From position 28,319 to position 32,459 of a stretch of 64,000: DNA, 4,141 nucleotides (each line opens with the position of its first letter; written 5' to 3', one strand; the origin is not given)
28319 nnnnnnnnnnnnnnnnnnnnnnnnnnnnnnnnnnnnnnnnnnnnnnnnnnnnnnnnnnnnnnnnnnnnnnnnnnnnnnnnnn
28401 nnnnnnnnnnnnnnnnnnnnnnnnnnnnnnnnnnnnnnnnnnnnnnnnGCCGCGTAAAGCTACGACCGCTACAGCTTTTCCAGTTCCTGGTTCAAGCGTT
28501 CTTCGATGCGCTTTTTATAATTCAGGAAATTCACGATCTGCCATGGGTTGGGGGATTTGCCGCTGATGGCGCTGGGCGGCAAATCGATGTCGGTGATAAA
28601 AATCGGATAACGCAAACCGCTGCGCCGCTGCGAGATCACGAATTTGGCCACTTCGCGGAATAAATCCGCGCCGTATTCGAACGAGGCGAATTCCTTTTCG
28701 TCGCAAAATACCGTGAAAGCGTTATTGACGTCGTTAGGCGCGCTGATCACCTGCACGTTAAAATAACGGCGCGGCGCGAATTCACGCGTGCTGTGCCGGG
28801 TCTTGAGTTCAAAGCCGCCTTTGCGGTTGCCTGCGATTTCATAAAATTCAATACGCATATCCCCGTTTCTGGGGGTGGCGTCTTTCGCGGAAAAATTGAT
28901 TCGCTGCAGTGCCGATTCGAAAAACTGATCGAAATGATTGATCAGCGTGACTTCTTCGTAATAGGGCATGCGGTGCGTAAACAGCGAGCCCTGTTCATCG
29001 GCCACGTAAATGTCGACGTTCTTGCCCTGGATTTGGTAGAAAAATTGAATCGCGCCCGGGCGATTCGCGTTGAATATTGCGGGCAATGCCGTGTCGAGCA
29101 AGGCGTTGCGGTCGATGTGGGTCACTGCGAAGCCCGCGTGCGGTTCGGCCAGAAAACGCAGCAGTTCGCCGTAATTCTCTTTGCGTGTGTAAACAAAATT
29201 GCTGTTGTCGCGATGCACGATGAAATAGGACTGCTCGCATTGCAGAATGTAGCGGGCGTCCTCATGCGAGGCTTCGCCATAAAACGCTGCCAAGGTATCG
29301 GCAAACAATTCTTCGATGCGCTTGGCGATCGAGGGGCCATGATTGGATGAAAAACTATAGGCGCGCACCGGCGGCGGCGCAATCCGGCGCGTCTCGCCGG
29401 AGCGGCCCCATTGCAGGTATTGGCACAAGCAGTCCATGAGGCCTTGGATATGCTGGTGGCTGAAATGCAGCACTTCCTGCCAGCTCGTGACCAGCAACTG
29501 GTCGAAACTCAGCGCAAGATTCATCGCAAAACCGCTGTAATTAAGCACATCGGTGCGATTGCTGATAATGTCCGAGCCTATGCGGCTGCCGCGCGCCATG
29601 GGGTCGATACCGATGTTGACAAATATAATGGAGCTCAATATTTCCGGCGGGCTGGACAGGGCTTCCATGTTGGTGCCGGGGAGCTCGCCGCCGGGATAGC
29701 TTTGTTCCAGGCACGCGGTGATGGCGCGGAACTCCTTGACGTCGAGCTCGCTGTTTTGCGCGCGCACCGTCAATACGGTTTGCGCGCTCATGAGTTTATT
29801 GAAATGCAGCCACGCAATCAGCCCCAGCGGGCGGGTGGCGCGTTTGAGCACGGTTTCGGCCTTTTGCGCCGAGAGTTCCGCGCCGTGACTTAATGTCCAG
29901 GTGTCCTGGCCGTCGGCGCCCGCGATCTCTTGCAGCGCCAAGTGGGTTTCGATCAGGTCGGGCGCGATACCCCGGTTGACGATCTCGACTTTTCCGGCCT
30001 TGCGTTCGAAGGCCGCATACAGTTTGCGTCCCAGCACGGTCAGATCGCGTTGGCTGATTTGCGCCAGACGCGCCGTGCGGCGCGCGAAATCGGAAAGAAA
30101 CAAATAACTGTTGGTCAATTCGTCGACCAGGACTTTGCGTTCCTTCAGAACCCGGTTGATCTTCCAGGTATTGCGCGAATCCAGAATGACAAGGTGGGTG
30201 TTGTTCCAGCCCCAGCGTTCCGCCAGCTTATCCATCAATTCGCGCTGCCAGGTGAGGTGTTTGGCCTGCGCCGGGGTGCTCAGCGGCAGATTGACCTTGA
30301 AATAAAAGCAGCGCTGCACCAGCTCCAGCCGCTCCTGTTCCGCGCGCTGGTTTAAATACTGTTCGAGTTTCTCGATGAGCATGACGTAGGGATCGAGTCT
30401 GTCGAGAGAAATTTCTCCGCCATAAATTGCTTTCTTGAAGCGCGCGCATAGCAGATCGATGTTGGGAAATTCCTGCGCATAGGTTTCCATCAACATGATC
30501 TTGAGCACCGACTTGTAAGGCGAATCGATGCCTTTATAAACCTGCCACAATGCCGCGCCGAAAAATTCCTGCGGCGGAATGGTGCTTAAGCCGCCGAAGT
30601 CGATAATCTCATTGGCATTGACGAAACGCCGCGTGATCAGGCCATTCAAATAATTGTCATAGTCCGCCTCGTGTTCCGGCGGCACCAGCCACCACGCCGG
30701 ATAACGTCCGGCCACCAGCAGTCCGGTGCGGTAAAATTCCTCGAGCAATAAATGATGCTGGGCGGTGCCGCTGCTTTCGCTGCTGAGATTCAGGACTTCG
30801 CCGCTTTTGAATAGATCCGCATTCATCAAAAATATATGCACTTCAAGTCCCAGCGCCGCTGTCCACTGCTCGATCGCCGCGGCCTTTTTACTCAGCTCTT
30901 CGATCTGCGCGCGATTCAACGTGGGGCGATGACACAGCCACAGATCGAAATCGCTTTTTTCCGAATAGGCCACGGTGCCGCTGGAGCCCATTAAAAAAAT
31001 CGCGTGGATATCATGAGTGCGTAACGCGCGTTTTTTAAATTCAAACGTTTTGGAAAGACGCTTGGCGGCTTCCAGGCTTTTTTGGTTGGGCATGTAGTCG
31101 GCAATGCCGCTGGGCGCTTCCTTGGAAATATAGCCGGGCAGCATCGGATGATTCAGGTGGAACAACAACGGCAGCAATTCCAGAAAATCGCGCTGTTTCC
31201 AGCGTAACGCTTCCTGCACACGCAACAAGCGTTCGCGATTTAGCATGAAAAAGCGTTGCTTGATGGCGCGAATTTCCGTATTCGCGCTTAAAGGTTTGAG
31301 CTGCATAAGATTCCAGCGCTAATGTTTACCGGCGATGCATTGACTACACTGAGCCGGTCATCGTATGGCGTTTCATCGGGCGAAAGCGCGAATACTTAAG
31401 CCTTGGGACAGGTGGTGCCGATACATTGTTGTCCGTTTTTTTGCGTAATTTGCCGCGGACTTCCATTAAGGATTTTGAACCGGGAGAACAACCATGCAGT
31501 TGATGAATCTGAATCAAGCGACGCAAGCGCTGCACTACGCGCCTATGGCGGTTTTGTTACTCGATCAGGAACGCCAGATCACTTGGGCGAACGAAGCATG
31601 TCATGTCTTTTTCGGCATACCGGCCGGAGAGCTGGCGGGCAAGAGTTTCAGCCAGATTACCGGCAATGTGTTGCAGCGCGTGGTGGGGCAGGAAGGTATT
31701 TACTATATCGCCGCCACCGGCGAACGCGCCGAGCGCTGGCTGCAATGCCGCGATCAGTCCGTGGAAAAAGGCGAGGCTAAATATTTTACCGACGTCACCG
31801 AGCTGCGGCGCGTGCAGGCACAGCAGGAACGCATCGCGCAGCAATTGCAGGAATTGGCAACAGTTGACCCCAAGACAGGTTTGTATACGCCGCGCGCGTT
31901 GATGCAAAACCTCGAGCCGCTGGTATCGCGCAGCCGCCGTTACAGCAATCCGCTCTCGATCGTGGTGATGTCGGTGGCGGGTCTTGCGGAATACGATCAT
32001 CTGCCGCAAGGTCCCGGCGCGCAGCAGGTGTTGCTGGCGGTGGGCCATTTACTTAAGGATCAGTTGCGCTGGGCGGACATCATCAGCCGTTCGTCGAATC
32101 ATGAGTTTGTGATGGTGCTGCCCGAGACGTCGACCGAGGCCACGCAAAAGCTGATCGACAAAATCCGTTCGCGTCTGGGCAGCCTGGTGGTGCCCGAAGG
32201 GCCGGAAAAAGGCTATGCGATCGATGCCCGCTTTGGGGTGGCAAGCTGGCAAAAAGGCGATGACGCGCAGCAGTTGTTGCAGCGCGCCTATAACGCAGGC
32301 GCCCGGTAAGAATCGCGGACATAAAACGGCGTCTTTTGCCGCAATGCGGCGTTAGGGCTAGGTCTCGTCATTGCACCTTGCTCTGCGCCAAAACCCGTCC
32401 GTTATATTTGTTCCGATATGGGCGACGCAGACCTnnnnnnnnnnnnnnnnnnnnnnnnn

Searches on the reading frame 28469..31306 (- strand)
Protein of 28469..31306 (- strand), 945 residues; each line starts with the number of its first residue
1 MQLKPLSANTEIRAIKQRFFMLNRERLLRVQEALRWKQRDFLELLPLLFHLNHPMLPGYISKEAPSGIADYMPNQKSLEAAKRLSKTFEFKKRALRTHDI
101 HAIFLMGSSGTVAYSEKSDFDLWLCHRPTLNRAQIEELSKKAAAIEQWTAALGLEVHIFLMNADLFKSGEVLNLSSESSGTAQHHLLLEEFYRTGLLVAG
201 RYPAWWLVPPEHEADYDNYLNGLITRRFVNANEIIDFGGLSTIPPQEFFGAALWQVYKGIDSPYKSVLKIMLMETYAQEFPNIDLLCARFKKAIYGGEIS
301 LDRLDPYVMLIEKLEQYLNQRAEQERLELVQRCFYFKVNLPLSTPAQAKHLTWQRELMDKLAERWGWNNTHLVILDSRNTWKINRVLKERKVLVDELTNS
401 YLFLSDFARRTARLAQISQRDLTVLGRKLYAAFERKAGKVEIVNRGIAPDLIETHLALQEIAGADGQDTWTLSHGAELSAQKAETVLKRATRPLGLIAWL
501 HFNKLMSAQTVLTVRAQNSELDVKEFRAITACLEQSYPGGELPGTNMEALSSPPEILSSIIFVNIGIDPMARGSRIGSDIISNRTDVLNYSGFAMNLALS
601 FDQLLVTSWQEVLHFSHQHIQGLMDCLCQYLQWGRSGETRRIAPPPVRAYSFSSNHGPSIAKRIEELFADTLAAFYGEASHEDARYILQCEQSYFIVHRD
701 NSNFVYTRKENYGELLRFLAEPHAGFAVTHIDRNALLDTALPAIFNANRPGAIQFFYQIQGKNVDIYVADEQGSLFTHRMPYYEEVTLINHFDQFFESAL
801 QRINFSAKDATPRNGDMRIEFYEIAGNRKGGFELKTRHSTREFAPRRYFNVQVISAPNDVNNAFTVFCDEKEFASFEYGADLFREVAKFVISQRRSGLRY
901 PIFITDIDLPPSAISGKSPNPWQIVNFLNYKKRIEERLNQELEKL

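Call 7: search_protein_families(library=ncbifam, proteins=[window:28469-31306:-], max_evalue=0.001)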
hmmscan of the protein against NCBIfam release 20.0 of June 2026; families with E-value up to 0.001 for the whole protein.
window:28469-31306:- (945 aa): 9 families
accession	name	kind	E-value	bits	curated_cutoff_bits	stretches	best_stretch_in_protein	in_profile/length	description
NF006984.0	PRK09450.2-4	equivalog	0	1091.7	1300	1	11-943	19-951/956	class I adenylate cyclase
NF006982.0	PRK09450.2-2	equivalog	1.4e-260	867.2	1547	1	14-943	22-949/951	class I adenylate cyclase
NF006983.0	PRK09450.2-3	equivalog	2.6e-231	770.3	1810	1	14-944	22-948/949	class I adenylate cyclase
NF006985.0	PRK09450.2-5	equivalog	7e-226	752.6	1866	1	13-945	21-946/951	class I adenylate cyclase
NF006978.0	PRK09450.1-2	equivalog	1.1e-166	556.5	1035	1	10-835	3-827/841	class I adenylate cyclase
NF006981.0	PRK09450.2-1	equivalog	2.8e-146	488.6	802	1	10-630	18-629/638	class I adenylate cyclase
NF006979.0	PRK09450.1-4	equivalog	1.1e-137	460.1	1316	1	12-805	5-796/850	class I adenylate cyclase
NF006977.0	PRK09450.1-1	equivalog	2.5e-125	419.3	1761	1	12-806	5-797/848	class I adenylate cyclase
NF006980.0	PRK09450.1-5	equivalog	8.7e-95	318.4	990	1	21-780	14-748/807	class I adenylate cyclase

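Call 8: search_protein_families(library=pfam, proteins=[window:28469-31306:-], max_evalue=0.001)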
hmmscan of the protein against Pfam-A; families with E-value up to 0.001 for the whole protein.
window:28469-31306:- (945 aa): 2 families
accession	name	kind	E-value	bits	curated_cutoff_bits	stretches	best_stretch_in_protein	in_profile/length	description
PF01295.23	Adenylate_cycl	-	3.9e-117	392.7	27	1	233-807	1-573/601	Adenylate cyclase, class-I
PF12633.13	Adenyl_cycl_N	-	2.8e-69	233.5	27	1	12-206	2-199/199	Adenylate cyclase NT domain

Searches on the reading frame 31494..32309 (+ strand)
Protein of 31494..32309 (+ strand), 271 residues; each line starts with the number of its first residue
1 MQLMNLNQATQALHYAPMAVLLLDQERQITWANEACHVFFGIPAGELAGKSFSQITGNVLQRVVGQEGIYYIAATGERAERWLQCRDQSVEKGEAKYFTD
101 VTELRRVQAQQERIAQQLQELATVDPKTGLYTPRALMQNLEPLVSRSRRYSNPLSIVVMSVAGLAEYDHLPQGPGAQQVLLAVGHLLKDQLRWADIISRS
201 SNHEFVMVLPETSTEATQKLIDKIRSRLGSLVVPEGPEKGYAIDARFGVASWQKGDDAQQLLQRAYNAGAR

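Call 7: search_protein_families(library=ncbifam, proteins=[window:31494-32309:+], max_evalue=0.001)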
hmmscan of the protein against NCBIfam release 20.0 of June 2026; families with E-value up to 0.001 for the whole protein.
window:31494-32309:+ (271 aa): 19 families
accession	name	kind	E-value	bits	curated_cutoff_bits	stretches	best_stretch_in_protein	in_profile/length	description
NF038266.1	diguan_SiaD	equivalog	1.6e-19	70.3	290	1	108-267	80-239/252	biofilm regulation diguanylate cyclase SiaD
NF047654.1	DiguCycDgcRLepto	equivalog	5.6e-18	64.9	500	1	113-251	124-262/295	diguanylate cyclase DgcR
TIGR00254.1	GGDEF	domain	1.1e-13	51.3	37.4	1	118-265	1-149/168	diguanylate cyclase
NF007135.0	PRK09581.1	equivalog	2e-13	50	474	1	105-267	273-439/457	PleD family two-component system response regulator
NF008467.0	PRK11359.1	equivalog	3e-13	48.7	857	1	107-268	361-516/800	oxygen-sensing cyclic-di-GMP phosphodiesterase DosP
NF011955.1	PRK15426.1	equivalog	3.2e-10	38.8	408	1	105-257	381-533/564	cellulose biosynthesis regulator diguanylate cyclase DgcQ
NF045673.1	c-di-GMPRcptLapD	equivalog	7.5e-10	37.7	1020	1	101-268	215-383/647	cyclic di-GMP receptor LapD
NF041606.1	dguan_cyc_DgcA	equivalog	3.1e-08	32.9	370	1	121-268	177-324/340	diguanylate cyclase DgcA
NF051473.1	DigCycDgcsShew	equivalog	4.2e-08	32.9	400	1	116-268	129-276/291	diguanylate cyclase DgcS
NF007380.0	PRK09894.1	equivalog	1.5e-07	31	256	1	103-267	109-271/296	diguanylate cyclase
NF008281.1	PRK11059.1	equivalog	2.3e-07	29.5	663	1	102-268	201-367/633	RNase E specificity factor CsrD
NF007423.1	PRK09966.1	equivalog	2.8e-07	29.7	325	1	102-265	219-382/390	diguanylate cyclase DgcN/YfiN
NF007599.0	PRK10245.1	equivalog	2.6e-06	26.1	402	1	116-252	204-338/371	diguanylate cyclase AdrA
NF053781.1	cdiGMPphdstlr2612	equivalog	4.1e-05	21.4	1600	1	20-214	728-933/1268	Tlr1612 family c-di-GMP phosphodiesterase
NF050064.1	BlResRespRegCbrR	equivalog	4.8e-05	22.5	600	1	115-267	247-398/415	bile resistance response regulator CbrR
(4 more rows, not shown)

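Call 8: search_protein_families(library=pfam, proteins=[window:31494-32309:+], max_evalue=0.001)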
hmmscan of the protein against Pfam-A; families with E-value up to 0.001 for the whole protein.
window:31494-32309:+ (271 aa): 4 families
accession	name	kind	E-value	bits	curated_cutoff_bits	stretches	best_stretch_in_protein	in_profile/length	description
PF00990.26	GGDEF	-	9.5e-16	58.4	23.8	1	122-267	1-149/161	Diguanylate cyclase, GGDEF domain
PF08448.16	PAS_4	-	0.00019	22.1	23.1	1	16-66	4-53/110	PAS fold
PF13188.13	PAS_8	-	0.00023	21.4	21.8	1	12-52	6-47/65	PAS domain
PF00989.32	PAS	-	0.00055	20.4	22.6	0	12-53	6-47/113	PAS fold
